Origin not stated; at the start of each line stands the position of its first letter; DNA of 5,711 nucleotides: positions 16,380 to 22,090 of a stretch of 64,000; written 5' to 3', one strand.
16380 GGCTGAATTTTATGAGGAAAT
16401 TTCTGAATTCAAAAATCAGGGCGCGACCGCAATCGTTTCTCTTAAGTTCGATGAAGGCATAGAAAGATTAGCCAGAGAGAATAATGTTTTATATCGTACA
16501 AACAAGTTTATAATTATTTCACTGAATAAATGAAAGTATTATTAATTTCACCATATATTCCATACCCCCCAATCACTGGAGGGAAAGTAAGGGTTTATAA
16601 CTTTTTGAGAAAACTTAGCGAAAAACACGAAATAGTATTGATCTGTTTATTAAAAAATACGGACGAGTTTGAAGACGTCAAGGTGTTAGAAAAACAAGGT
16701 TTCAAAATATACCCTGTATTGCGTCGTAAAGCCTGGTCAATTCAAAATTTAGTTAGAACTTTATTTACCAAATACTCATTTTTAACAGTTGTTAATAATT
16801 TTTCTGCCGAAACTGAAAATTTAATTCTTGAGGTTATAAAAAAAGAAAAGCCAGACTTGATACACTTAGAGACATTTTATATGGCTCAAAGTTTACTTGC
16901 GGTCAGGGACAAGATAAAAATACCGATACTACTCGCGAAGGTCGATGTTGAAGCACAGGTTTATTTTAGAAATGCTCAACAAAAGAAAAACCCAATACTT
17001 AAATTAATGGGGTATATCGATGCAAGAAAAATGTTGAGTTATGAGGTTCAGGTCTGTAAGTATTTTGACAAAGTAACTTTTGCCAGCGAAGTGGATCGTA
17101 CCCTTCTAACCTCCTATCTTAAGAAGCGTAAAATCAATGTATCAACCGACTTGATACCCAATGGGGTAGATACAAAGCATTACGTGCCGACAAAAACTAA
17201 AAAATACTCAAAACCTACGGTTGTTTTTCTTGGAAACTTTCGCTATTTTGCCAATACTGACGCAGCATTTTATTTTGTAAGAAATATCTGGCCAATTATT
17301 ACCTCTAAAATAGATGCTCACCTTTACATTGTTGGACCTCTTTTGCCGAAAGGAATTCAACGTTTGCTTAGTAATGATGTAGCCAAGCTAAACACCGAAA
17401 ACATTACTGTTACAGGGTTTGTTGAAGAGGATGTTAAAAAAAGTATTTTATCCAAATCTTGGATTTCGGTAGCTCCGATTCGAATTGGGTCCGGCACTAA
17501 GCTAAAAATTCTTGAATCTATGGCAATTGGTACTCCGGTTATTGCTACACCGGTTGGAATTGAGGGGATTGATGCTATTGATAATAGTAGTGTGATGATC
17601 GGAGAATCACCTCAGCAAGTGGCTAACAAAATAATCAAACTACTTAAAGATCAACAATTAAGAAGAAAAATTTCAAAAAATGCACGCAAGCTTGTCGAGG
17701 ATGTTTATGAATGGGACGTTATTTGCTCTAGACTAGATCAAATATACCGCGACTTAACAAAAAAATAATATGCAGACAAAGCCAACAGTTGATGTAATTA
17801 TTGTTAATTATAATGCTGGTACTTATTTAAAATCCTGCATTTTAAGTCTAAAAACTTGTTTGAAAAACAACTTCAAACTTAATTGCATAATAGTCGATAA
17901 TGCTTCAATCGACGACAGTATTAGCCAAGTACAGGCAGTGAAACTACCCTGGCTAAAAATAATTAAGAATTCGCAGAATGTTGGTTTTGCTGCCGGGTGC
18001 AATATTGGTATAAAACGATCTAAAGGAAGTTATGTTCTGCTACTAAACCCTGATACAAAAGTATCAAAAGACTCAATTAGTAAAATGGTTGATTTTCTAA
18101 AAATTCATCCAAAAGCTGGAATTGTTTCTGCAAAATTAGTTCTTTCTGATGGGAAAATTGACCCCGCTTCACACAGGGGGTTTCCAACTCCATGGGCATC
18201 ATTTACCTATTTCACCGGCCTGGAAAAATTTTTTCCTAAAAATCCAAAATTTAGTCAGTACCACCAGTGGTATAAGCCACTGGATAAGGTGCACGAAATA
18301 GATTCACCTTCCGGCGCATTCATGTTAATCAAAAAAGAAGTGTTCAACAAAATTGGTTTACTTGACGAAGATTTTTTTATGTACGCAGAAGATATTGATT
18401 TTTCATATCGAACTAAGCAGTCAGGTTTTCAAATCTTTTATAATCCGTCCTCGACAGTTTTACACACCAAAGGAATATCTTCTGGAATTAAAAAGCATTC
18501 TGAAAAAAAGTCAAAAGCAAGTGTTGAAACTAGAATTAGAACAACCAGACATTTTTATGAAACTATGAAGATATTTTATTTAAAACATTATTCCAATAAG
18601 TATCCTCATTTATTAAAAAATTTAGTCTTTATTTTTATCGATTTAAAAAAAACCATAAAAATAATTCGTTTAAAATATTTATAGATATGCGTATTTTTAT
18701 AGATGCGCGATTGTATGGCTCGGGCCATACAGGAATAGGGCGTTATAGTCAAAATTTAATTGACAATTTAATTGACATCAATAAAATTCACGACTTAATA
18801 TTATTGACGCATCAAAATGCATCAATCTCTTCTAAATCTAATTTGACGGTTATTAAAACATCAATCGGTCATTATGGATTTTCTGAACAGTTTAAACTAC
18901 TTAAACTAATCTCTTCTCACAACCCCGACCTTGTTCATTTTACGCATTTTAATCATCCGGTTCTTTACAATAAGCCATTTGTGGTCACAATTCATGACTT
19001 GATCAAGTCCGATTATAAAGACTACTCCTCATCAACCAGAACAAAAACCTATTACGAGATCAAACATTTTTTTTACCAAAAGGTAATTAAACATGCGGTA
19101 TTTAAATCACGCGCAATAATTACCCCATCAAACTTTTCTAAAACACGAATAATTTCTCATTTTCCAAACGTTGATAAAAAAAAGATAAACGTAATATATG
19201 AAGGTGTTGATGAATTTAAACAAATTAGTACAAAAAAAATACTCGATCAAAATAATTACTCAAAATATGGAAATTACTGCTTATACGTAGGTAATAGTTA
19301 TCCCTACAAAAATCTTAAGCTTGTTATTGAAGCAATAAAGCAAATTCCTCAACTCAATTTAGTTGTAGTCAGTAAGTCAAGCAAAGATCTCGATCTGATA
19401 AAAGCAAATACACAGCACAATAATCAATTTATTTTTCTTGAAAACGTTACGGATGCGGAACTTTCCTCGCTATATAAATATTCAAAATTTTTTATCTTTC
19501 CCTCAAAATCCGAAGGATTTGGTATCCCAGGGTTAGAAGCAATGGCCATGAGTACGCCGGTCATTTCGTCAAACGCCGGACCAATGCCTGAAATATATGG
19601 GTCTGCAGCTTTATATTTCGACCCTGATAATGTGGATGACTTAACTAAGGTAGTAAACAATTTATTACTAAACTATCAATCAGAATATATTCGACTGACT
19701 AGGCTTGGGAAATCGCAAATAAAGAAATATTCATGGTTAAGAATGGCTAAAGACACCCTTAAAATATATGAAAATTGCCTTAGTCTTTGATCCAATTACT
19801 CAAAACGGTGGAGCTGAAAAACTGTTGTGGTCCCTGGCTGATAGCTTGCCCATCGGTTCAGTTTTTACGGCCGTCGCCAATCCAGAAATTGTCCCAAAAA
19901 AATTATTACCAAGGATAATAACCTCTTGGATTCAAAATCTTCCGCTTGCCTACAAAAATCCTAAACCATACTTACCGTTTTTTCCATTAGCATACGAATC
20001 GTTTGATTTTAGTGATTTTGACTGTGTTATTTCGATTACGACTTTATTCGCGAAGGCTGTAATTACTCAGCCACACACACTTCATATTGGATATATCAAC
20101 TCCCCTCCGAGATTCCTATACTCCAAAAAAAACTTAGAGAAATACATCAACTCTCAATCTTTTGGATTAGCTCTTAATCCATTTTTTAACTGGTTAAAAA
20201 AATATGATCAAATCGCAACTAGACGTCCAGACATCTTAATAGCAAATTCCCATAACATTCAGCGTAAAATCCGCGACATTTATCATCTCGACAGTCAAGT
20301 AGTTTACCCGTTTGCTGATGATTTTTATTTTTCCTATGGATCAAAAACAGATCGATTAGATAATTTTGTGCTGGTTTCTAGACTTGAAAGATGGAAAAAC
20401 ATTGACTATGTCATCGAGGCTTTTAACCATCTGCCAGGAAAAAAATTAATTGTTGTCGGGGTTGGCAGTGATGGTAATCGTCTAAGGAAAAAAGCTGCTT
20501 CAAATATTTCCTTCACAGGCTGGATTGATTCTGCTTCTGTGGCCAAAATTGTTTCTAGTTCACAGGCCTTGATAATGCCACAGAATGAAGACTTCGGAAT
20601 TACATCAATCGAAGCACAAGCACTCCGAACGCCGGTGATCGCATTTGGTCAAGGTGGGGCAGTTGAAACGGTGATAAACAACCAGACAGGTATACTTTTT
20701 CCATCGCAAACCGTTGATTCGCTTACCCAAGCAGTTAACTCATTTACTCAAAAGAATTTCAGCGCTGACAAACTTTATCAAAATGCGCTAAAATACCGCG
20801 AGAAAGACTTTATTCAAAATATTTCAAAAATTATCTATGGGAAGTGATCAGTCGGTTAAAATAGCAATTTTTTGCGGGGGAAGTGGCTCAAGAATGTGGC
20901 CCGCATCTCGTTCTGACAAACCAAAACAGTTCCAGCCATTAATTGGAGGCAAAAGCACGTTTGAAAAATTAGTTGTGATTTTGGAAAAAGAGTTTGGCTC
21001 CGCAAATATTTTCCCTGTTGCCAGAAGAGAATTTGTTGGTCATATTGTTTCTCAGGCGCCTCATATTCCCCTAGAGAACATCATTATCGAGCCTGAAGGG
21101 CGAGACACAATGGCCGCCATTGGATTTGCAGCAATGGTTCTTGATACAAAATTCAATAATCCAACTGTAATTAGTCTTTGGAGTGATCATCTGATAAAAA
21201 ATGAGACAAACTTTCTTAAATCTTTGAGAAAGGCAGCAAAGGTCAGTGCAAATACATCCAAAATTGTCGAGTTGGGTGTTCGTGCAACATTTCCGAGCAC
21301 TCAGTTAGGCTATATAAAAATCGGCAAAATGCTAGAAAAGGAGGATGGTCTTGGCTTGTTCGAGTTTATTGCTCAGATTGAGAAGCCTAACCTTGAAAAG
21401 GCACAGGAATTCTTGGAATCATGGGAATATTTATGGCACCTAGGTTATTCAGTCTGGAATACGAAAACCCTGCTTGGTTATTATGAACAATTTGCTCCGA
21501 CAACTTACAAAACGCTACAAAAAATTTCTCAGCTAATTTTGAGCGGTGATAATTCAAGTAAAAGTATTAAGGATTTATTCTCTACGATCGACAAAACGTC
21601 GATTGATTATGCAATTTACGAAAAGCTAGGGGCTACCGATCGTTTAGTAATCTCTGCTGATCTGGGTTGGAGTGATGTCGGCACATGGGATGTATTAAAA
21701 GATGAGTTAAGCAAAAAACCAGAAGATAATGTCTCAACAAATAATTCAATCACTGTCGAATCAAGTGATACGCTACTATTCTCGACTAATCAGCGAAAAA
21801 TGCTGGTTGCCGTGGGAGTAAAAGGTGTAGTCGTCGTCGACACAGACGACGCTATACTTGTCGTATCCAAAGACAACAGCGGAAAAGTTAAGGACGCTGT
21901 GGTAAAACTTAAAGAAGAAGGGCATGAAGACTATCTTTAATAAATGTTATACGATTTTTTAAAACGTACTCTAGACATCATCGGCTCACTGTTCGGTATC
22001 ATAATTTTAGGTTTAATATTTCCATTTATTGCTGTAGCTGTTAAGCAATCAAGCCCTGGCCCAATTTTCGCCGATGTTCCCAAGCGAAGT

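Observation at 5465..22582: Inferred polyprenyl-phosphate-mannose-dependent pathway: ManC, GtrB/Ppm-like GT2, PMT/PIG-V-like GT-C transferases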

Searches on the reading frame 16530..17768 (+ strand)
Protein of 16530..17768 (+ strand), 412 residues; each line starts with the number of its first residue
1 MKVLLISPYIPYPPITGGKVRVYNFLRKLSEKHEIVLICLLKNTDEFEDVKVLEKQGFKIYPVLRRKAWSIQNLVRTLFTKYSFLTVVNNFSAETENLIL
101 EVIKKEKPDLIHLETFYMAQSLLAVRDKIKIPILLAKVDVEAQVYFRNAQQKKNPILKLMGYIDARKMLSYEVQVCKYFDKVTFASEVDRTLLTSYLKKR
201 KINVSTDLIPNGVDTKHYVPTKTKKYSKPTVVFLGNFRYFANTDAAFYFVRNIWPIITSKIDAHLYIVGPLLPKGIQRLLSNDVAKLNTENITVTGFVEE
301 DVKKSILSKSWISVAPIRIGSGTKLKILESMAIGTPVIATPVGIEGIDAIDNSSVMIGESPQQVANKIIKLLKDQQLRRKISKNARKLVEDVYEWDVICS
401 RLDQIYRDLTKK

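Call 4: search_protein_families(library=pfam, proteins=[window:16530-17768:+], max_evalue=0.01)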
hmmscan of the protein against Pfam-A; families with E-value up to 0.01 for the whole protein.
window:16530-17768:+ (412 aa): 4 families
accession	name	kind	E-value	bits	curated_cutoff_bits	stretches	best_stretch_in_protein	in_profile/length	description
PF13692.12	Glyco_trans_1_4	-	5.1e-25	88.8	27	1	228-374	1-142/142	Glycosyl transferases group 1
PF00534.26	Glycos_transf_1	-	4e-19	69.2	26.4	1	224-387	11-171/172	Glycosyl transferases group 1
PF13439.12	Glyco_transf_4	-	1.6e-08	35.2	28.5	1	16-216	2-169/170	Glycosyltransferase Family 4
PF13524.12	Glyco_trans_1_2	-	1.3e-06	28.9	25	1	287-396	27-136/144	Glycosyl transferase-like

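Call 13: search_protein_families(library=ncbifam, proteins=[window:16530-17768:+], max_evalue=0.001)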
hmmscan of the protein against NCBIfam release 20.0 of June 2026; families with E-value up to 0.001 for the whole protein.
window:16530-17768:+ (412 aa): 18 families
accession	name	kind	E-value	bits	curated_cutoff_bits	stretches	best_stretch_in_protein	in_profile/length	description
TIGR03087.1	stp1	hypoth_equivalog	4.3e-62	210.5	316.65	1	4-406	2-394/397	TIGR03087 family PEP-CTERM/XrtA system glycosyltransferase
TIGR04063.1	stp3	hypoth_equivalog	1.7e-12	46.9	442.05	1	94-410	79-396/397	TIGR04063 family PEP-CTERM/XrtA system glycosyltransferase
NF041876.1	EPS_EpsE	equivalog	1.2e-11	44.5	400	1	183-394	163-381/389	exopolysaccharide biosynthesis GT4 family glycosyltransferase EpsE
NF041010.1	glycosy_Agl16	equivalog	1.7e-11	43.6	575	1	175-409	130-351/352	glycosylation protein Agl16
TIGR03999.1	thiol_BshA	equivalog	1.8e-11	43.6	273.7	1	180-410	146-374/375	N-acetyl-alpha-D-glucosaminyl L-malate synthase BshA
NF038295.1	EPS_HpsP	equivalog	5.4e-11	42.1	550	1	289-409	267-387/388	hormogonium polysaccharide biosynthesis glycosyltransferase HpsP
TIGR03088.1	stp2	hypoth_equivalog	4.5e-10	39.1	409.05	1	282-408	246-372/374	TIGR03088 family PEP-CTERM/XrtA system glycosyltransferase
NF038229.1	Glyco4_Geo_Pelo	equivalog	8.7e-09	34.8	400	1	322-410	249-337/338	GPMC system family 4 glycosyltransferase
NF053787.1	GlcN_PG_synth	equivalog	1.1e-08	34.3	480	1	325-410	276-360/361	N-acetylglucosaminyl phosphatidylglycerol synthase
NF047880.1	glyco_SdgA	exception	2.1e-08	33.2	800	1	289-404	371-485/488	serine-aspartate repeat adhesin O-glycosyltransferase SdgA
TIGR02149.1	glgA_Coryne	subfamily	3.1e-08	33.2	302.4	1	189-409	156-390/391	glycogen synthase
TIGR03449.1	mycothiol_MshA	equivalog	3.1e-08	32.9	462.5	1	326-410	319-404/406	D-inositol-3-phosphate glycosyltransferase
NF046085.1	XrtY_assoc_Gly1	equivalog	4.2e-08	32.4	400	1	104-411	94-386/387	XrtY-associated glycosyltransferase XYAG1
NF038011.1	PelF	equivalog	3e-07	29.9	100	1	205-406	281-489/489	GT4 family glycosyltransferase PelF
TIGR04047.1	MSMEG_0565_glyc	hypoth_equivalog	7.1e-06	25.3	259.85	1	284-407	249-372/373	MSMEG_0565 family glycosyltransferase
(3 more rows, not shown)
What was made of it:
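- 16530..17768 (+): GT4 (stp1-like). TIGR03087 E=4.3e-62 (call 13).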

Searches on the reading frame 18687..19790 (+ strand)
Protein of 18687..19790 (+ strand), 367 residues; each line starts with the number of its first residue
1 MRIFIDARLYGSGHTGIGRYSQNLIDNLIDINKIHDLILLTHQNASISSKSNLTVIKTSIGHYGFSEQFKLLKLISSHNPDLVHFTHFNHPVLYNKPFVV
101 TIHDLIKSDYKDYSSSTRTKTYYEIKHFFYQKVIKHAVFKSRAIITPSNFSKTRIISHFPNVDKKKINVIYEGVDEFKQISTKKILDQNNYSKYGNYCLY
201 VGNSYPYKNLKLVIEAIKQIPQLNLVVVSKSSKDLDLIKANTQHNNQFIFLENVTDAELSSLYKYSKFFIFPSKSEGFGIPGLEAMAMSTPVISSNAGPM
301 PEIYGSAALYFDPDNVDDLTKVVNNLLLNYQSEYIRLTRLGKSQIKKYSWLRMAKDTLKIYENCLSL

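Call 4: search_protein_families(library=pfam, proteins=[window:18687-19790:+], max_evalue=0.01)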
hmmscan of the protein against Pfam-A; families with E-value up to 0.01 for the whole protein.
window:18687-19790:+ (367 aa): 4 families
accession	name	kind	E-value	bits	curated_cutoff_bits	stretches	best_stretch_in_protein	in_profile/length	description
PF00534.26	Glycos_transf_1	-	3.8e-29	101.8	26.4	1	186-330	6-159/172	Glycosyl transferases group 1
PF13692.12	Glyco_trans_1_4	-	6.6e-23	82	27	1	197-328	3-141/142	Glycosyl transferases group 1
PF13439.12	Glyco_transf_4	-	3.4e-15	56.9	28.5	1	16-175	3-167/170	Glycosyltransferase Family 4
PF20706.3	GT4-conflict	-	2.3e-06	27.3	26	1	257-296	273-312/385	Family 4 Glycosyltransferase in conflict systems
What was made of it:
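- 18687..19790 (+): GT4. Call 4.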

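Call 13: search_protein_families(library=ncbifam, proteins=[window:18687-19790:+], max_evalue=0.001)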
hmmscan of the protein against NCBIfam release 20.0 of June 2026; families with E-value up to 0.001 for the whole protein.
window:18687-19790:+ (367 aa): 23 families
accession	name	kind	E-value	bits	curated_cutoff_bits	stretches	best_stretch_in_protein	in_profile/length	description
TIGR02149.1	glgA_Coryne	subfamily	2.5e-27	96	302.4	1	88-364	99-390/391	glycogen synthase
TIGR03999.1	thiol_BshA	equivalog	3e-18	65.9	273.7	1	127-364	131-373/375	N-acetyl-alpha-D-glucosaminyl L-malate synthase BshA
TIGR04047.1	MSMEG_0565_glyc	hypoth_equivalog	1.6e-17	63.7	259.85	1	168-362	162-372/373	MSMEG_0565 family glycosyltransferase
NF041010.1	glycosy_Agl16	equivalog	1.8e-14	53.4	575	1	130-363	123-350/352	glycosylation protein Agl16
NF047684.1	TeichurnBiosyTuaC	equivalog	2.9e-14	52.8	550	1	175-364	197-389/391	teichuronic acid biosynthesis protein TuaC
NF038295.1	EPS_HpsP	equivalog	8.7e-14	51.3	550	1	125-363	139-386/388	hormogonium polysaccharide biosynthesis glycosyltransferase HpsP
TIGR03449.1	mycothiol_MshA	equivalog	3.8e-13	49.1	462.5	1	94-365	124-404/406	D-inositol-3-phosphate glycosyltransferase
NF049987.1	DaglGlyslTfaseDgs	equivalog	2.9e-12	46.2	500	1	77-364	41-327/332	processive diacylglycerol alpha-glucosyltransferase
TIGR03088.1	stp2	hypoth_equivalog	1.8e-11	43.7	409.05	1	64-365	66-374/374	TIGR03088 family PEP-CTERM/XrtA system glycosyltransferase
TIGR04063.1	stp3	hypoth_equivalog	9.3e-11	41.2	442.05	1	73-364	86-395/397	TIGR04063 family PEP-CTERM/XrtA system glycosyltransferase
NF053787.1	GlcN_PG_synth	equivalog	1.7e-10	40.3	480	1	190-364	192-359/361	N-acetylglucosaminyl phosphatidylglycerol synthase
NF053513.1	Gtran_IagA_BgsA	equivalog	2.2e-10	40.1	460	1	128-364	93-331/333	LTA glycolipid anchor biosynthesis glycosyltransferase, IagA/BgsA family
TIGR04157.1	glyco_rSAM_CFB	subfamily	2.3e-10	40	400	1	121-304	152-339/406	TIGR04157 family glycosyltransferase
NF038255.1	exopoly_VpsD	equivalog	4.1e-10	39.1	300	1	36-333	59-357/381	VpsD family glycosyltransferase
NF038298.1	EPS_HpsO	equivalog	7.7e-10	38.1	575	1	200-363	206-386/388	hormogonium polysaccharide biosynthesis glycosyltransferase HpsO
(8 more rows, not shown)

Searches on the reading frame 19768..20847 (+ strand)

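Call 4: search_protein_families(library=pfam, proteins=[window:19768-20847:+], max_evalue=0.01)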
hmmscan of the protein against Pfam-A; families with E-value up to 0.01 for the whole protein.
window:19768-20847:+ (359 aa): 4 families
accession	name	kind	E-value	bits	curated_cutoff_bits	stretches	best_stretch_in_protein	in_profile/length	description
PF00534.26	Glycos_transf_1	-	4.4e-25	88.6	26.4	1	200-341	18-170/172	Glycosyl transferases group 1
PF13692.12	Glyco_trans_1_4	-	1.4e-21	77.7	27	1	200-325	4-138/142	Glycosyl transferases group 1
PF13439.12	Glyco_transf_4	-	9.3e-05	23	28.5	1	14-184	2-167/170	Glycosyltransferase Family 4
PF20706.3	GT4-conflict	-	0.0022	17.5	26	1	204-305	204-323/385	Family 4 Glycosyltransferase in conflict systems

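Call 13: search_protein_families(library=ncbifam, proteins=[window:19768-20847:+], max_evalue=0.001)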
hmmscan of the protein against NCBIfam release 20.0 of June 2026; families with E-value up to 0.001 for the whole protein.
window:19768-20847:+ (359 aa): 20 families
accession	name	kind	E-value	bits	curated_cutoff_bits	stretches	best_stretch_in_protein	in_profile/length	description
TIGR03999.1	thiol_BshA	equivalog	2.4e-13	49.8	273.7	1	199-350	201-359/375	N-acetyl-alpha-D-glucosaminyl L-malate synthase BshA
NF053787.1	GlcN_PG_synth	equivalog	7e-13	48.2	480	1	200-333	200-330/361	N-acetylglucosaminyl phosphatidylglycerol synthase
NF047684.1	TeichurnBiosyTuaC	equivalog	2e-12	46.8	550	1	201-342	223-367/391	teichuronic acid biosynthesis protein TuaC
TIGR03088.1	stp2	hypoth_equivalog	3.1e-11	43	409.05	1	200-349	197-358/374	TIGR03088 family PEP-CTERM/XrtA system glycosyltransferase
TIGR02095.1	glgA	subfamily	1e-09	37.6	328.45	1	200-328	297-440/477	glycogen/starch synthase, ADP-glucose type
TIGR03449.1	mycothiol_MshA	equivalog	2.6e-09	36.5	462.5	1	202-344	225-384/406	D-inositol-3-phosphate glycosyltransferase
NF041876.1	EPS_EpsE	equivalog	2.8e-09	36.7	400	1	241-348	272-380/389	exopolysaccharide biosynthesis GT4 family glycosyltransferase EpsE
TIGR04063.1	stp3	hypoth_equivalog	3.5e-09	36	442.05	1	215-346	231-377/397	TIGR04063 family PEP-CTERM/XrtA system glycosyltransferase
TIGR02149.1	glgA_Coryne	subfamily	1.4e-08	34.3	302.4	1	199-342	206-368/391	glycogen synthase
NF001901.0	PRK00654.1-5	equivalog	1.4e-08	33.7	649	1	198-328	317-455/502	glycogen synthase GlgA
TIGR04157.1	glyco_rSAM_CFB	subfamily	4.9e-08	32.4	400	1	200-321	230-358/406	TIGR04157 family glycosyltransferase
NF046085.1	XrtY_assoc_Gly1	equivalog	2.4e-07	30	400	1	194-350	206-370/387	XrtY-associated glycosyltransferase XYAG1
TIGR04047.1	MSMEG_0565_glyc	hypoth_equivalog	2.2e-06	27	259.85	1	244-332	256-344/373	MSMEG_0565 family glycosyltransferase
NF047880.1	glyco_SdgA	exception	4.7e-06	25.4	800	1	138-346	261-473/488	serine-aspartate repeat adhesin O-glycosyltransferase SdgA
TIGR02472.1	sucr_P_syn_N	equivalog_domain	3.4e-05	22.8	576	1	273-333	350-410/439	sucrose-phosphate synthase, putative, glycosyltransferase domain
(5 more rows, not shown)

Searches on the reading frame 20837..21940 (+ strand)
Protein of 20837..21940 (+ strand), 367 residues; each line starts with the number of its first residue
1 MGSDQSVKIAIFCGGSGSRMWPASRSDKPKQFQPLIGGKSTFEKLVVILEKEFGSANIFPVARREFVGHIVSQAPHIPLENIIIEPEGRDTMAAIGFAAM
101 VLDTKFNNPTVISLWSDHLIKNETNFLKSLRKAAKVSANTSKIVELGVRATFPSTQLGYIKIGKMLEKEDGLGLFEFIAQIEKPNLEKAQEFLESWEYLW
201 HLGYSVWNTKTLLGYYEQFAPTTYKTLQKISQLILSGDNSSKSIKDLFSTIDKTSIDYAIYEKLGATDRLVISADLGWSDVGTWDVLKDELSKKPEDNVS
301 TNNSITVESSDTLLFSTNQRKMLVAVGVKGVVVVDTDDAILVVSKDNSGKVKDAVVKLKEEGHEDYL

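Call 4: search_protein_families(library=pfam, proteins=[window:20837-21940:+], max_evalue=0.01)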
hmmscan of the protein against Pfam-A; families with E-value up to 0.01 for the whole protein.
window:20837-21940:+ (367 aa): 2 families
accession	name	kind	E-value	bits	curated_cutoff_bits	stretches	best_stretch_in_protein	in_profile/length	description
PF00483.29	NTP_transferase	-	1.3e-20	74.5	21.2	1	11-289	4-237/245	Nucleotidyl transferase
PF22640.1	ManC_GMP_beta-helix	-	3.1e-10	40.2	27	1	303-358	2-55/55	MannoseP isomerase/GMP-like beta-helix domain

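Call 6: search_protein_families(library=ncbifam, proteins=[window:20837-21940:+], max_evalue=0.01)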
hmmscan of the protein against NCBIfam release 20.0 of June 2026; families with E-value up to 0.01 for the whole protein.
window:20837-21940:+ (367 aa): 2 families
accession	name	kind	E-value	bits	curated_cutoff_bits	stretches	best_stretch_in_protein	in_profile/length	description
TIGR01479.1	GMP_PMI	equivalog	1.7e-71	241.4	372.95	1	10-365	4-352/467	mannose-1-phosphate guanylyltransferase/mannose-6-phosphate isomerase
NF012004.0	PRK15460.1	equivalog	1.3e-53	182.3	859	1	10-365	9-362/478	mannose-1-phosphate guanyltransferase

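Call 60: search_solved_structures(query=window:20837-21940:+, max_evalue=0.001)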
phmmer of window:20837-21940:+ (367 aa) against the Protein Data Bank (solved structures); distinct sequences matched with E-value up to 0.001: 3.
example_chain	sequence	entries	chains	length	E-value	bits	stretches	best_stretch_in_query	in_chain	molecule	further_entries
2x5s_A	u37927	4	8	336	1.3e-44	156.1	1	8-358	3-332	MANNOSE-1-PHOSPHATE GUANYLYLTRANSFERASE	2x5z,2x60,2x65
2cu2_A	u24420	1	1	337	2.6e-34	122.2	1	11-359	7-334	putative mannose-1-phosphate guanylyl transferase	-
2qh5_A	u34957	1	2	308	2.5e-23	86.1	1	7-304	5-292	Mannose-6-phosphate isomerase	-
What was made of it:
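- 20837..21940 (+): ManC, a mannose-1-phosphate guanylyltransferase without a PMI domain. Calls 4, 6 and 60.
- Checked: The best PDB match is Thermotoga mannose-1-P guanylyltransferase 2x5s, E=1.3e-44, and no RmlA/GalU-type chain was listed at E<=1e-3 (call 60).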

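Call 80: list_cluster_members(proteins=[P0001, window:20837-21940:+])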
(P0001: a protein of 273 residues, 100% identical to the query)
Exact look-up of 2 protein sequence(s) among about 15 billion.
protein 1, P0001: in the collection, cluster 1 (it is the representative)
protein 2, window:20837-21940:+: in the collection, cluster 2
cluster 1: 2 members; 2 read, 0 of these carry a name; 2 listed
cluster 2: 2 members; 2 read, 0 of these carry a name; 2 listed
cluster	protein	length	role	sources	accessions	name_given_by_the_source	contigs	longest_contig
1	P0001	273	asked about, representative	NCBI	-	-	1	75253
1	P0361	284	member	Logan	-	-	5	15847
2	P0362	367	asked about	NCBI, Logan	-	-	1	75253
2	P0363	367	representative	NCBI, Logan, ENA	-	-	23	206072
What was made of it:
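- Tried and rejected: The cluster look-up gave no organism name (call 80).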
